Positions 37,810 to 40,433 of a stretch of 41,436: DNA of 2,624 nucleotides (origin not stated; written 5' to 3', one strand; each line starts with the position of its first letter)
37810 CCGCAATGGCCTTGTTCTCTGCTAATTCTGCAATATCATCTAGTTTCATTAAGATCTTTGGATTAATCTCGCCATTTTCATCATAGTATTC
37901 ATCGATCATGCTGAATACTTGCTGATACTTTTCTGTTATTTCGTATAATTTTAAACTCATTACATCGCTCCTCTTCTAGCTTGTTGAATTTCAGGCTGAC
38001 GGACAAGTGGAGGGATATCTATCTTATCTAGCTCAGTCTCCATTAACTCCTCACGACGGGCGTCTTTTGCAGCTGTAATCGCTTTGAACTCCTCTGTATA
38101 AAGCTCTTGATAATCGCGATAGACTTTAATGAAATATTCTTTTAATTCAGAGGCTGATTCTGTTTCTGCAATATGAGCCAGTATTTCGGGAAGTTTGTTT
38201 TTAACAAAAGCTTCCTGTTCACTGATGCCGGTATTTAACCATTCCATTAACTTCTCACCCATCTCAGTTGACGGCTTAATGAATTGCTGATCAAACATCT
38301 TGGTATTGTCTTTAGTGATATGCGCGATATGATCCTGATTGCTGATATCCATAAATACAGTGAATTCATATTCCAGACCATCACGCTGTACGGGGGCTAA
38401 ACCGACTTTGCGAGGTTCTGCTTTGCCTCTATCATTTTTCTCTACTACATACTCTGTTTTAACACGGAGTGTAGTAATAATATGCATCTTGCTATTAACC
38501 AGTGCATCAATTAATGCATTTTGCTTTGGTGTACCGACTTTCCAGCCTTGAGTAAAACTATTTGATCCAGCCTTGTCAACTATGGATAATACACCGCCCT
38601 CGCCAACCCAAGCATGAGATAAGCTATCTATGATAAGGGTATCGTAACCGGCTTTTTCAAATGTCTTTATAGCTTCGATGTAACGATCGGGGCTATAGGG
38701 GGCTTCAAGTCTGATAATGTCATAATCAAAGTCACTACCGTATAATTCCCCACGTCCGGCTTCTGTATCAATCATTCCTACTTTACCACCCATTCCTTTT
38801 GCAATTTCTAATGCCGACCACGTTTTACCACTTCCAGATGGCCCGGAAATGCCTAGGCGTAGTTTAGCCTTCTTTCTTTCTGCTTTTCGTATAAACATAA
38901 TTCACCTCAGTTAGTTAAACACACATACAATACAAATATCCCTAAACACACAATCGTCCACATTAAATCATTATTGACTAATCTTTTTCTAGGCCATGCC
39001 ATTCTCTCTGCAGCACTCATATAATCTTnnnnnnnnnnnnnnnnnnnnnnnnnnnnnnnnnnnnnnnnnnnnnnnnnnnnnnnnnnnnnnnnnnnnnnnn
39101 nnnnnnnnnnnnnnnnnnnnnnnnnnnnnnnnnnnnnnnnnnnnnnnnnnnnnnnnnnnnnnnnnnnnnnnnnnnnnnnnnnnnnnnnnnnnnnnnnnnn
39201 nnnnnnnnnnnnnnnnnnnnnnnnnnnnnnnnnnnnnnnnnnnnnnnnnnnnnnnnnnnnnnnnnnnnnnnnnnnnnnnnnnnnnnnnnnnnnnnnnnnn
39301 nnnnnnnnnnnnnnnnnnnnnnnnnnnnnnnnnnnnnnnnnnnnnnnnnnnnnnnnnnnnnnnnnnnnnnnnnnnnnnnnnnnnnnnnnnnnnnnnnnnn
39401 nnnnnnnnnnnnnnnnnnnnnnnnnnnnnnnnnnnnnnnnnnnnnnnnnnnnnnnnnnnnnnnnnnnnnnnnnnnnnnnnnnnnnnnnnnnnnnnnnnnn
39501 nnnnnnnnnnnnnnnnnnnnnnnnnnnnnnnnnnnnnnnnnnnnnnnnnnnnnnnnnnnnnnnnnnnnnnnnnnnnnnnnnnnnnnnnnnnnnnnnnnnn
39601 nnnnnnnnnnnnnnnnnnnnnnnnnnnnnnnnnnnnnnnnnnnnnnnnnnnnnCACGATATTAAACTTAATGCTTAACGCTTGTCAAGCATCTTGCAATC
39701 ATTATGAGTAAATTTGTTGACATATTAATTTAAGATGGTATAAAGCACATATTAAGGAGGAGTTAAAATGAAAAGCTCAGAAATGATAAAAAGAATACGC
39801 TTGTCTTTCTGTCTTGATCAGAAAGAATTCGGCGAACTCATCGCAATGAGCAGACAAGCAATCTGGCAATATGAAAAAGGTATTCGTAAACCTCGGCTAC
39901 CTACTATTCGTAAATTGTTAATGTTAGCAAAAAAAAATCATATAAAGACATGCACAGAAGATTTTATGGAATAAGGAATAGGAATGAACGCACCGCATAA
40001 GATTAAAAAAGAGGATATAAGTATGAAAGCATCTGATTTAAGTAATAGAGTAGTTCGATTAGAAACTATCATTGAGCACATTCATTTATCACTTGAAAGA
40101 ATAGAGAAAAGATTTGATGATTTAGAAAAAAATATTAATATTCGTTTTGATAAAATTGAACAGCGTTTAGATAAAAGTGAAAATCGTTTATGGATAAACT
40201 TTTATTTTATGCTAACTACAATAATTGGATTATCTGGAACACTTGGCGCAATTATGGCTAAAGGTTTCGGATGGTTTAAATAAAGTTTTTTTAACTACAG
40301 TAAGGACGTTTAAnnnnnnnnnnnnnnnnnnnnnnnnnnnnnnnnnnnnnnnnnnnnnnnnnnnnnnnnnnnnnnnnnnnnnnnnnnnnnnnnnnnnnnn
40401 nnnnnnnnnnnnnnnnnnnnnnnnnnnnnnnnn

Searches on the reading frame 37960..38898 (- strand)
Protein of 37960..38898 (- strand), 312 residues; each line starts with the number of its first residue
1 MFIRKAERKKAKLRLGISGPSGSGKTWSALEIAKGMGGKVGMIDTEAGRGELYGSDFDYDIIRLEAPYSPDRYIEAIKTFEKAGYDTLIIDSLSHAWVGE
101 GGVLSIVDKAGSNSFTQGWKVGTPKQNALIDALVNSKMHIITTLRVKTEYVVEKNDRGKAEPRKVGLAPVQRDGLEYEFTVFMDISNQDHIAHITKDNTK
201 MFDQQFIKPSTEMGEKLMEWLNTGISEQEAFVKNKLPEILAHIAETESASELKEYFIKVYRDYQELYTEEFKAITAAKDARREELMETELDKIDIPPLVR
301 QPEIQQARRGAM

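Call 5: search_protein_families(library=pfam, proteins=[window:37960-38898:-], max_evalue=0.01)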
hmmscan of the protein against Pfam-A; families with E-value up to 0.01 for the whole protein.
window:37960-38898:- (312 aa): 1 family
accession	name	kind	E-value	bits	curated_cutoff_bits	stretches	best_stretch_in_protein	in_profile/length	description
PF13479.12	AAA_24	-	1.4e-17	64.7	27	1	12-190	2-173/195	AAA domain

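Call 82: search_protein_families(library=ncbifam, max_evalue=0.001, proteins=[window:37960-38898:-])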
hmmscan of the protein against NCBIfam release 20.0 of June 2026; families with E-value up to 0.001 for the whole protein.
window:37960-38898:- (312 aa): 0 families

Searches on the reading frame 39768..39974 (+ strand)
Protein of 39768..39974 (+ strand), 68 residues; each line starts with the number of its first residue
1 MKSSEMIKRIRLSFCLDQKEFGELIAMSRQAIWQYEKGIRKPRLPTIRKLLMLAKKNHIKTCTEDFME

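Call 34: search_protein_families(library=pfam, max_evalue=0.05, proteins=[window:39768-39974:+])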
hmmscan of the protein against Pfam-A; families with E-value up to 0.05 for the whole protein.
window:39768-39974:+ (68 aa): 3 families
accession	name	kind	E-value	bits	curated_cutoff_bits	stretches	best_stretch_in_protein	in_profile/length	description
PF01381.28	HTH_3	-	1.1e-06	29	23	1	7-51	1-45/55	Helix-turn-helix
PF15731.11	MqsA_antitoxin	-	4.4e-05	24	30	1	3-56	70-123/131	Antitoxin component of bacterial toxin-antitoxin system, MqsA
PF13560.12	HTH_31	-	0.00042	21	27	1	16-51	15-51/64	Helix-turn-helix domain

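Call 72: search_protein_families(library=phrogs, max_evalue=0.01, proteins=[window:39768-39974:+])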
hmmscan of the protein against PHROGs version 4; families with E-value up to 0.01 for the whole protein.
window:39768-39974:+ (68 aa): 8 families
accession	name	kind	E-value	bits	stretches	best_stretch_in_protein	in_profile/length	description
phrog_8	-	transcription regulation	4.3e-07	30.7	1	2-50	76-124/346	transcriptional regulator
phrog_2104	-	unknown function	2.4e-06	28.7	1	4-56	41-93/103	-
phrog_2439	-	transcription regulation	1.1e-05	25.5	1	3-50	8-55/367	transcriptional regulator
phrog_3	-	transcription regulation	2.4e-05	25.3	1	2-53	88-136/430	transcriptional repressor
phrog_1373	-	transcription regulation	0.00014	22.9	1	5-51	66-112/166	transcriptional regulator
phrog_147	-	transcription regulation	0.00056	21.2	1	1-52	3-55/100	transcriptional regulator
phrog_4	-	transcription regulation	0.0008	19.5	1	3-50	137-180/400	transcriptional repressor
phrog_19114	-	unknown function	0.0084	17.2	1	6-56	75-124/135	-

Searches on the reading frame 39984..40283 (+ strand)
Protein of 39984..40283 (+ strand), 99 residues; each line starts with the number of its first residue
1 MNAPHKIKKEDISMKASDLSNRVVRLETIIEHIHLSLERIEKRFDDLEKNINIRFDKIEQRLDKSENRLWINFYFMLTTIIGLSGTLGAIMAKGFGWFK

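Call 34: search_protein_families(library=pfam, max_evalue=0.05, proteins=[window:39984-40283:+])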
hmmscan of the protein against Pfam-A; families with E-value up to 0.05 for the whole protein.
window:39984-40283:+ (99 aa): 5 families
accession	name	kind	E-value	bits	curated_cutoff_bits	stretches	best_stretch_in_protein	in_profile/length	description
PF04513.17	Baculo_PEP_C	-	0.004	17.7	38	1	24-79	34-89/140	Baculovirus polyhedron envelope protein, PEP, C terminus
PF16526.10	CLZ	-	0.012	16.4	26.7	1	15-60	25-70/71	C-terminal leucine zipper domain of cyclic nucleotide-gated channels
PF01920.25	Prefoldin_2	-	0.016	15.6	27.6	1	17-56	65-104/106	Prefoldin subunit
PF23831.1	DUF7201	-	0.017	15.3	27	1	21-74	52-105/142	Coiled-coil region of unknown function (DUF7201)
PF06825.17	HSBP1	-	0.039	14.2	28.6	1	35-64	9-38/51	Heat shock factor binding protein 1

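Call 72: search_protein_families(library=phrogs, max_evalue=0.01, proteins=[window:39984-40283:+])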
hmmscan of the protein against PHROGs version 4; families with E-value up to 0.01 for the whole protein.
window:39984-40283:+ (99 aa): 9 families
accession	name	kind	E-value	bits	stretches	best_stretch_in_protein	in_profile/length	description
phrog_12015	-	unknown function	0.00015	22.4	1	12-69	96-149/165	-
phrog_20262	-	unknown function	0.00021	22.4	1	20-97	74-145/146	-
phrog_18362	-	unknown function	0.0015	19.8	1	13-67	29-84/119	-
phrog_6701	-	unknown function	0.0019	18.9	1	16-64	66-114/169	-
phrog_15851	-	unknown function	0.0023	19.3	1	35-67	51-83/117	-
phrog_2990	-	unknown function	0.0031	18.7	1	11-69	30-91/133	-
phrog_16654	-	unknown function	0.0085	17.2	1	16-61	25-70/101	-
phrog_5023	-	unknown function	0.0094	16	0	25-81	332-392/412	-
phrog_689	-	lysis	0.0097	17.1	0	18-93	13-87/91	holin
